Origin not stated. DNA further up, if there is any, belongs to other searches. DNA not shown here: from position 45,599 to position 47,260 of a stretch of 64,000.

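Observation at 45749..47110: Orphan Pup-ligase/deamidase (PafA/Dop) homolog without Pup or proteasome neighbours and with an altered conserved segment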

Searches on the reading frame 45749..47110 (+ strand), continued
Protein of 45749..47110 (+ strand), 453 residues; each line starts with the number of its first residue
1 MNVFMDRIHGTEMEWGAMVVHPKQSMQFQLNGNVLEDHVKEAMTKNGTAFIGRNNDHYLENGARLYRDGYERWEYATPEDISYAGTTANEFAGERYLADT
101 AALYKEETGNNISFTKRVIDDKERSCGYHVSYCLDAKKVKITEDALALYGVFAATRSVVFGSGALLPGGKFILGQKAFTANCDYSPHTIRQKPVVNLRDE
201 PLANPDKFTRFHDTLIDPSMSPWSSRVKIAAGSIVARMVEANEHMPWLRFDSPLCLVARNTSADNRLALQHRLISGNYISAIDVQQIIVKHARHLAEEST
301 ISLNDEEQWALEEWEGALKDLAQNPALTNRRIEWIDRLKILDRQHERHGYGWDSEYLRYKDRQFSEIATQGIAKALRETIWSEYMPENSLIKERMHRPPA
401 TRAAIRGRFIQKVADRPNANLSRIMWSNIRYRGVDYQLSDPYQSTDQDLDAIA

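Call 23: search_solved_structures(query=window:45749-47107:+, max_evalue=0.001, show_alignments=3)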
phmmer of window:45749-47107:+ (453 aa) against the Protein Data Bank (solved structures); distinct sequences matched with E-value up to 0.001: 5.
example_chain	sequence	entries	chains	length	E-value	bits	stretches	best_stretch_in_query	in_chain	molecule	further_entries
4b0r_A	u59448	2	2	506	1e-35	126.6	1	58-414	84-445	DEAMIDASE-DEPUPYLASE DOP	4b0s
5lrt_A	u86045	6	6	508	1.1e-35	126.6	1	58-414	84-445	Depupylase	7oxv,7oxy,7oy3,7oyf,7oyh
4b0t_A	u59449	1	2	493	3.1e-24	88.8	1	55-451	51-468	PUP--PROTEIN LIGASE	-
9cku_G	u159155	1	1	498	8.4e-24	87.4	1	58-426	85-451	Pup deamidase/depupylase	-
4bjr_A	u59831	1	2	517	1.8e-23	86.3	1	55-451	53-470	PUP--PROTEIN LIGASE, PROKARYOTIC UBIQUITIN-LIKE PROTEIN PUP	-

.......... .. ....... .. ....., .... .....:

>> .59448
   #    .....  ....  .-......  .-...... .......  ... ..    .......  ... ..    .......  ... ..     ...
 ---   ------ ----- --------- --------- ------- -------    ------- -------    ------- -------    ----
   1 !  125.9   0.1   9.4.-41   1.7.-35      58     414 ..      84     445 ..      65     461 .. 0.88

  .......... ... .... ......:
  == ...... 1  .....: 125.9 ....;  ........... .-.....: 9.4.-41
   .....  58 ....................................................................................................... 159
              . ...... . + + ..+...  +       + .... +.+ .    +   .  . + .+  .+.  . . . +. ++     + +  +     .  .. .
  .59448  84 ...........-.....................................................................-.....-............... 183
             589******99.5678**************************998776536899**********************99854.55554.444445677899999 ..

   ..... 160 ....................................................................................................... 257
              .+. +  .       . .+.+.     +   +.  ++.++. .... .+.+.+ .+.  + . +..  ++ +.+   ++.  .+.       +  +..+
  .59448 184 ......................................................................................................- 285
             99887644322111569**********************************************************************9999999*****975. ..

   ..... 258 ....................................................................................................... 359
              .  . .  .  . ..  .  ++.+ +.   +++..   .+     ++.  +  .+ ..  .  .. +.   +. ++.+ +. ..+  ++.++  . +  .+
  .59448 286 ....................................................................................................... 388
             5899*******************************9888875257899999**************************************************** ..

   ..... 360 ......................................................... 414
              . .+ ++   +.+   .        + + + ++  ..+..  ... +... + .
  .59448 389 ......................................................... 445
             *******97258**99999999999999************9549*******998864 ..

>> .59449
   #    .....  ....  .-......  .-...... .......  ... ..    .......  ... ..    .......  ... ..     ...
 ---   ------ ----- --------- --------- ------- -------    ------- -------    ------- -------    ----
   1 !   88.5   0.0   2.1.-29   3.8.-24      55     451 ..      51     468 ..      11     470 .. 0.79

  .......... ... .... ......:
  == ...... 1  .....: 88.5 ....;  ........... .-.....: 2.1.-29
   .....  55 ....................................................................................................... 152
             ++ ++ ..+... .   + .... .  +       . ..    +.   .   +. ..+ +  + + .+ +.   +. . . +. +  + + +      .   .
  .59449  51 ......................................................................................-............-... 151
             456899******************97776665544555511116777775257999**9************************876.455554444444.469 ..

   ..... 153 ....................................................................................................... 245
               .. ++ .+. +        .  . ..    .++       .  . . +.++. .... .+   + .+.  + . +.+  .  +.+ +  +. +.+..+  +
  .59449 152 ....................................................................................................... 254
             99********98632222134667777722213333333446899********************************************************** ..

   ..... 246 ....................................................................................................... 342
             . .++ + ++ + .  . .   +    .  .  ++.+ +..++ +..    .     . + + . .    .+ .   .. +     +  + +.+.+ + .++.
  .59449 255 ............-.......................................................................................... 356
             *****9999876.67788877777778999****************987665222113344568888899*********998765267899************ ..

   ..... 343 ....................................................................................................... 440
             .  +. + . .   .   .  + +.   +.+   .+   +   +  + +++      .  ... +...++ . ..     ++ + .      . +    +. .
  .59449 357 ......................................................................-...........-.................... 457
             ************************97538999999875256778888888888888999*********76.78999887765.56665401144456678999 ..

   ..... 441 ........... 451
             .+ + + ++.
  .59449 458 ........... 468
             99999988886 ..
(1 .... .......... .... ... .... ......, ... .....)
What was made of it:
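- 45929..45985 (+): Active-site strand and loop N61-G-A-R-L-Y66-R-D68-G-Y-E-R-W-E74-Y-A-T-P-E79, holding the Mg ligands Y66 and E74 and the catalytic D68. Five residues separate Asp and Glu, as in PafA (Dop has four). HMMER alignment to 4b0r and 4b0t (call 23).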

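Call 35: find_related_loci(query=A1, collection=genome_contigs, flank=10000)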
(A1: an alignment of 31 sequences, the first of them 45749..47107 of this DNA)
Query A1 (453 aa) in genome_contigs; peptide patterns used: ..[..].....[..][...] (x = any residue, [..] = any of these).
17 stretches matched a pattern; 10 encode a relative of the query (tblastn E <= 1e-3); 10 distinct loci.
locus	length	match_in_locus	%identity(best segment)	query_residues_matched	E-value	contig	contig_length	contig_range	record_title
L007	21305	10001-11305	51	7-444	3e-103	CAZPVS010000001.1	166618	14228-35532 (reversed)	MAG TPA_asm: uncultured Candidatus Saccharibacteria bacterium isolate SRP329715_co1_113 genome assembly, contig: NODE_77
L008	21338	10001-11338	35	1-448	1e-76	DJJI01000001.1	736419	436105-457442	MAG TPA_asm: Candidatus Saccharibacteria bacterium UBA6572 UBA6572_contig_1, whole genome shotgun sequence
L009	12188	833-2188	35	1-452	1e-69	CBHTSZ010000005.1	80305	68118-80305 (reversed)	MAG TPA_asm: uncultured bacterium isolate ERR14722431_binner12_Refined_13 genome assembly, contig: ERZ27336832.224, whol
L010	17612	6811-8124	34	1-435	4e-68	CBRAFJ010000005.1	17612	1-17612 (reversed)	MAG TPA_asm: uncultured bacterium isolate SRR11839386_binner12_Refined_8 genome assembly, contig: ERZ27397408.1008, whol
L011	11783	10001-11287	29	1-417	4e-45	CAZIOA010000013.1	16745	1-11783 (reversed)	MAG TPA_asm: uncultured Candidatus Saccharibacteria bacterium isolate SRP263527_co2_73 genome assembly, contig: NODE_292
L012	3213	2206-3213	33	7-346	8e-42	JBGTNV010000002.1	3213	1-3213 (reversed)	MAG: Candidatus Saccharimonadales bacterium isolate JTS-RE396 k141_7828965, whole genome shotgun sequence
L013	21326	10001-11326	29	7-433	7e-41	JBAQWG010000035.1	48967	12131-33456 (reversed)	MAG: Candidatus Saccharimonadales bacterium isolate MFD12012_ilm_asm_bin23 k127_10732, whole genome shotgun sequence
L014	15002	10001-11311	29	7-410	1e-39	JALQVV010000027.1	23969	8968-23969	MAG: Candidatus Saccharimonadia bacterium isolate FCJ.42 FCJ_877431, whole genome shotgun sequence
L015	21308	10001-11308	28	7-410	4e-28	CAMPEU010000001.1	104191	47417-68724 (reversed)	MAG: uncultured Candidatus Saccharibacteria bacterium isolate ERR4918all_bin.1_MetaWRAP_v1.1_MAG genome assembly, contig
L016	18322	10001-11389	34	1-445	6e-65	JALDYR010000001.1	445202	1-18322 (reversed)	MAG: Candidatus Saccharibacteria bacterium isolate MCT-ROC-43 NODE_2_length_445202_cov_58.846891, whole genome shotgun s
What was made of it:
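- Clade: all 10 genome hits are Saccharibacteria MAGs (call 35).
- Tried and rejected: The alignment-based rescan worked (call 35).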

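Call 42: find_homologous_proteins(query=A2, max_evalue=0.001)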
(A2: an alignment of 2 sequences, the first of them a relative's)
Query A2 (2 sequences) (74 aa, profile of the alignment): 2 proteins with E <= 0.001 among 12 candidates.
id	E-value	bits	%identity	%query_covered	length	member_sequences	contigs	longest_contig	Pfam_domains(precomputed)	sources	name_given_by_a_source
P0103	2.3e-35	139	34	93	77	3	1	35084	PF05639.17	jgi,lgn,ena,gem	-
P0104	2.8e-33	132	100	100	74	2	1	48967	PF05639.17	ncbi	ncbi:MAG: ubiquitin-like protein Pup [Candidatus Saccharimonadales bacterium]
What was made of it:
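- Tried and rejected: A database search with two Saccharibacterial Pups returned only those two clusters (call 42).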

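Call 47: search_protein_families(library=padloc, proteins=[window:45749-47110:+], max_evalue=0.01)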
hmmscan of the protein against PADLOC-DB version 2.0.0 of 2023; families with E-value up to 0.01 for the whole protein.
window:45749-47110:+ (453 aa): 0 families

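Call 52: find_encoding_contigs(protein=P0009, flank=6000, max_places=1)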
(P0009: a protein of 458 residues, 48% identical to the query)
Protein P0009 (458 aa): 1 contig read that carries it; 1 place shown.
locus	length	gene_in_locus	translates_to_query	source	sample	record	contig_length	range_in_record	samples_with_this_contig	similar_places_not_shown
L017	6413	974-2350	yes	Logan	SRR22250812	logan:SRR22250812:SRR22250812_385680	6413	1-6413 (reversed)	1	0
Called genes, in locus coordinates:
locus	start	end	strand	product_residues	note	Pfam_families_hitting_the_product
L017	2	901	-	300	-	?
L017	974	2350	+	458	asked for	PF03136:Pup_ligase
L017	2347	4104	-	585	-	PF01336:tRNA_anti-codon, PF00152:tRNA-synt_2, PF02938:GAD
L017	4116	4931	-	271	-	-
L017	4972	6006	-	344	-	PF00571:CBS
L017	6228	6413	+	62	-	?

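Call 53: find_encoding_contigs(protein=P0015, flank=3000, max_places=1)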
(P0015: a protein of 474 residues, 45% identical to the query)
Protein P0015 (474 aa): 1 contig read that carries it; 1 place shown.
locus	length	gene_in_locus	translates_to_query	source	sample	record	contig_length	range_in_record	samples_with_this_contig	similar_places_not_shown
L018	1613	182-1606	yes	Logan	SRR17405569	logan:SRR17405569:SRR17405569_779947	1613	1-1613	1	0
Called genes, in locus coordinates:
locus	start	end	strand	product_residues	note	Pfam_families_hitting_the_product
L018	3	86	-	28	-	?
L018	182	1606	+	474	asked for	PF03136:Pup_ligase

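Call 57: predict_structure(alignment_id=A1)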
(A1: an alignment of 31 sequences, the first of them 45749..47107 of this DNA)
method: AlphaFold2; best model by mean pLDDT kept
length: 453 residues; sequences in the alignment: 31
mean_pLDDT: 94.0   pTM: 0.93
mean pLDDT of the five models: 94.0, 93.8, 93.7, 93.2, 93.2
residues with pLDDT >= 90: 389; 70-90: 54; 50-70: 9; < 50: 1
segments of 3 or more residues with pLDDT < 50: none
pLDDT, mean of each block of 10 residues (from residue 1): 79 91 73 92 96 92 88 94 98 96 94 91 91 95 98 98 96 98 95 95 92 97 98 98 97 98 96 98 98 97 97 98 93 96 97 94 89 93 96 97 96 88 94 93 93 83
secondary structure, 60 per line:
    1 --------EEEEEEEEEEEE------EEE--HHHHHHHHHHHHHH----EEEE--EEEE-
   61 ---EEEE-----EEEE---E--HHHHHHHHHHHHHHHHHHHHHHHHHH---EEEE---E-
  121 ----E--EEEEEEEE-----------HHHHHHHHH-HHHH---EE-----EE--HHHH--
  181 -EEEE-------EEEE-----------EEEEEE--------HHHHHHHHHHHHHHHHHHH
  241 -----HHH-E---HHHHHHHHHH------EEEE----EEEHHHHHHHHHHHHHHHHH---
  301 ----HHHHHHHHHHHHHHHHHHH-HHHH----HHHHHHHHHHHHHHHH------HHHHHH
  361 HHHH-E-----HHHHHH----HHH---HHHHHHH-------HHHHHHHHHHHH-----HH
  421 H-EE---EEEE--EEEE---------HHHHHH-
elements in order: E9-20 E27-29 H32-45 E50-53 E56-59 E64-67 E73-76 H83-108 E112-115 E128-135 H147-155 H157-160 H175-178 E182-185 E193-196 E208-213 H222-240 H254-263 E270-273 E278-280 H281-297 H305-323 H325-328 H333-348 H355-364 H372-377 H388-394 H402-413 E428-431 E434-437 H447-452
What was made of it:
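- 45749..47110 (+): Pup-ligase/deamidase family gene (453 aa), Saccharibacteria-specific clade without adjacent Pup. AF2 pLDDT 94 (call 57).
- On Pup-ligase/deamidase family (Pfam PF03136): AF2 pLDDT 94, pTM 0.93 (call 57).
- The AF2 model is confident (call 57).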

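Call 59: find_related_loci(query=A1, collection=metagenome_contigs, flank=10000)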
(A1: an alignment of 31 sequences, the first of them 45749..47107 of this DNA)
Query A1 (453 aa) in metagenome_contigs; peptide patterns used: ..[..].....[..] (x = any residue, [..] = any of these).
140 stretches matched a pattern; 10 encode a relative of the query (tblastn E <= 1e-3); 10 distinct loci.
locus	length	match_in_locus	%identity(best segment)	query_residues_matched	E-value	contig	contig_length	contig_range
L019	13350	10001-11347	45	5-452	4e-132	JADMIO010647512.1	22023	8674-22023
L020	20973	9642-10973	35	5-451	2e-76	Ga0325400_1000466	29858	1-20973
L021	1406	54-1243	38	51-442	6e-69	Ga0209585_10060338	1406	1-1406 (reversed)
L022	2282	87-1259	36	58-441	9e-63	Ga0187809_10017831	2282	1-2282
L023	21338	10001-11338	35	1-448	6e-77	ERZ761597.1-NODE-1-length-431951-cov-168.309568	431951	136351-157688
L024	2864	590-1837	33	49-452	5e-61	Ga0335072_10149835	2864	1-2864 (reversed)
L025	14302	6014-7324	28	7-410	3e-38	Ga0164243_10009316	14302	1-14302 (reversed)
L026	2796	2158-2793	45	6-210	2e-36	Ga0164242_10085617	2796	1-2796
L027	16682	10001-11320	28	7-435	5e-31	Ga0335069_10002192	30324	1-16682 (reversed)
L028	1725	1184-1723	38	6-178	3e-24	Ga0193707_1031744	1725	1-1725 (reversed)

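Call 61: fold_search(model_id=the predicted structure, library=pdb)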
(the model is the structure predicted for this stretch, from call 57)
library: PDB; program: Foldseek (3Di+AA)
matches with E <= 10: 280; with E <= 0.001: 18
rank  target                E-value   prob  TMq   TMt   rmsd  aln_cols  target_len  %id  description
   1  4b0r                  7.1e-28  1.00  0.83  0.83   3.2       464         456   26  Structure of the Deamidase-Depupylase Dop of the Prokaryotic Ubiquitin-like Modification Pathway (released 2012-09-12)
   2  5lrt                  6.6e-27  1.00  0.85  0.83   3.0       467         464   26  Structure of the Deamidase-Depupylase Dop of the Prokaryotic Ubiquitin-like Modification Pathway in Complex with ADP and (released 2017-02-01)
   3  7oxy_A                1.8e-26  1.00  0.84  0.81   3.2       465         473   26  Crystal structure of depupylase Dop in complex with Pup and AMP-PCP (released 2021-12-01)
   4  7oyh_A                5.4e-26  1.00  0.83  0.80   3.6       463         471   25  Crystal structure of depupylase Dop in complex with Pup and ADP/tetrafluoromagnesate (released 2021-12-01)
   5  7oy3_A                5.9e-26  1.00  0.84  0.81   3.5       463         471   25  Crystal structure of depupylase Dop in complex with phosphorylated Pup and ADP (released 2021-12-01)
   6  7oxv                  7.9e-26  1.00  0.84  0.76   3.4       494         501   25  Crystal structure of depupylase Dop in the Dop-loop-inserted state (released 2021-12-01)
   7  4bjr_A                2.7e-24  1.00  0.81  0.74   4.0       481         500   23  Crystal structure of the complex between Prokaryotic Ubiquitin-like Protein Pup and its Ligase PafA (released 2013-05-01)
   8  4bjr_B                8.5e-24  1.00  0.81  0.75   3.9       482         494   23  Crystal structure of the complex between Prokaryotic Ubiquitin-like Protein Pup and its Ligase PafA (released 2013-05-01)
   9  9cku_G                4.0e-22  1.00  0.77  0.90   2.6       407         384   24  Complex of M. smegmatis Dop with M. tuberculosis CoaX and Pup91 (released 2024-11-13)
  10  4b0t_A                1.8e-17  1.00  0.75  0.73   5.0       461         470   22  Structure of the Pup Ligase PafA of the Prokaryotic Ubiquitin-like Modification Pathway in Complex with ADP (released 2012-09-12)
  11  4b0t_B                1.3e-16  1.00  0.76  0.74   4.7       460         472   21  Structure of the Pup Ligase PafA of the Prokaryotic Ubiquitin-like Modification Pathway in Complex with ADP (released 2012-09-12)
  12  1r8g_A                5.0e-06  1.00  0.46  0.56   6.4       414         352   12  Structure and function of YbdK (released 2004-08-17)
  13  1tt4_A                8.4e-06  1.00  0.46  0.56   6.4       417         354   12  Structure of NP459575, a predicted glutathione synthase from Salmonella typhimurium (released 2004-08-17)
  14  1r8g_B                8.3e-05  1.00  0.46  0.56   6.3       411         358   10  Structure and function of YbdK (released 2004-08-17)
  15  8fbp_H                3.5e-04  1.00  0.32  0.34  10.1       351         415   10  Glutamine synthetase from Pseudomonas aeruginosa, filament double-unit in compressed conformation (released 2024-02-14)
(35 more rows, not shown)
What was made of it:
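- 45749..47110 (+): Foldseek TM 0.83-0.85 to Dop and 0.81 to PafA (call 61).
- On Pup-ligase/deamidase family (Pfam PF03136): The next-best hits, YbdK and glutamine synthetase, reach at most 0.46 (call 61).
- Closest known: PafA, the Pup-protein ligase of Actinobacteria. Same: Same fold (TM 0.81, call 61).
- Closest known: Dop, the Pup deamidase/depupylase. Same: Best structural and pairwise sequence match (TM 0.83-0.85; phmmer 126 bits; calls 23, 61).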

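Call 64: search_protein_families(library=pfam, proteins=[L027:5561-6937:+, L027:6992-7807:+, L027:7515-8480:+, L027:8853-9719:+, L027:9980-11383:+, L027:11405-11851:+, L027:11891-13486:+, L027:13483-14187:-, L027:14175-15701:+, L027:14856-15725:-], max_evalue=0.0001)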
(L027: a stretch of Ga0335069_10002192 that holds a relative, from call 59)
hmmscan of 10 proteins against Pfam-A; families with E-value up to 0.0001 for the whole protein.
L027:5561-6937:+ (458 aa): 2 families
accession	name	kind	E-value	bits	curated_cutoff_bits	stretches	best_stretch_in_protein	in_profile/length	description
PF03129.25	HGTP_anticodon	-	3.4e-22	78.8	21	1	375-457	4-87/94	Anticodon binding domain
PF00587.30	tRNA-synt_2b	-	2.2e-11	44.6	29.3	1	167-345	8-176/179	tRNA synthetase class II core domain (G, H, P, S and T)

L027:6992-7807:+ (271 aa): 0 families

L027:7515-8480:+ (321 aa): 0 families

L027:8853-9719:+ (288 aa): 1 family
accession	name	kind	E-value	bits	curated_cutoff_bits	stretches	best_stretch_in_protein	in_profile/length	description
PF00149.33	Metallophos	-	1.7e-12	48.6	21.5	1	10-234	6-190/191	Calcineurin-like phosphoesterase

L027:9980-11383:+ (467 aa): 1 family
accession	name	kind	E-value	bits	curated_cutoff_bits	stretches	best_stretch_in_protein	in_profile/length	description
PF03136.20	Pup_ligase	-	1.1e-40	140.4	25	1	52-440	70-439/441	Pup-ligase protein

L027:11405-11851:+ (148 aa): 1 family
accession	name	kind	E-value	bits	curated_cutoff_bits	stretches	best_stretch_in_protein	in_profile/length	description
PF00075.30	RNase_H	-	3e-29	102.4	25.8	1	3-134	5-139/141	RNase H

L027:11891-13486:+ (531 aa): 0 families

L027:13483-14187:- (234 aa): 1 family
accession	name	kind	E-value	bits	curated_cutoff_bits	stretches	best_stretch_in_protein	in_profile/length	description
PF07963.17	N_methyl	-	4.3e-06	26.5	21.2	1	28-52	2-26/27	Prokaryotic N-terminal methylation motif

L027:14175-15701:+ (508 aa): 6 families
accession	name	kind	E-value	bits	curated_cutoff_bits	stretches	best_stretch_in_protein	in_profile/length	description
PF05970.20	PIF1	-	6.1e-35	121.3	25.9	1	11-181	20-204/223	PIF1-like helicase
PF13604.12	AAA_30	-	2e-17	64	27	1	3-198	6-175/191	AAA domain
PF13245.12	AAA_19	-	4.4e-12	46.8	25.1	1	4-144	2-132/134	AAA domain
PF13401.12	AAA_22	-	1.2e-05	26.1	27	1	16-136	8-122/130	AAA domain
PF21530.3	Pif1_2B_dom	-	4.8e-05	23.4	23.9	1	253-297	2-47/47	DNA helicase Pif1, 2B domain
PF13191.12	AAA_16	-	8.1e-05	23.6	32.6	0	13-46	22-63/167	AAA ATPase domain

L027:14856-15725:- (289 aa): 0 families
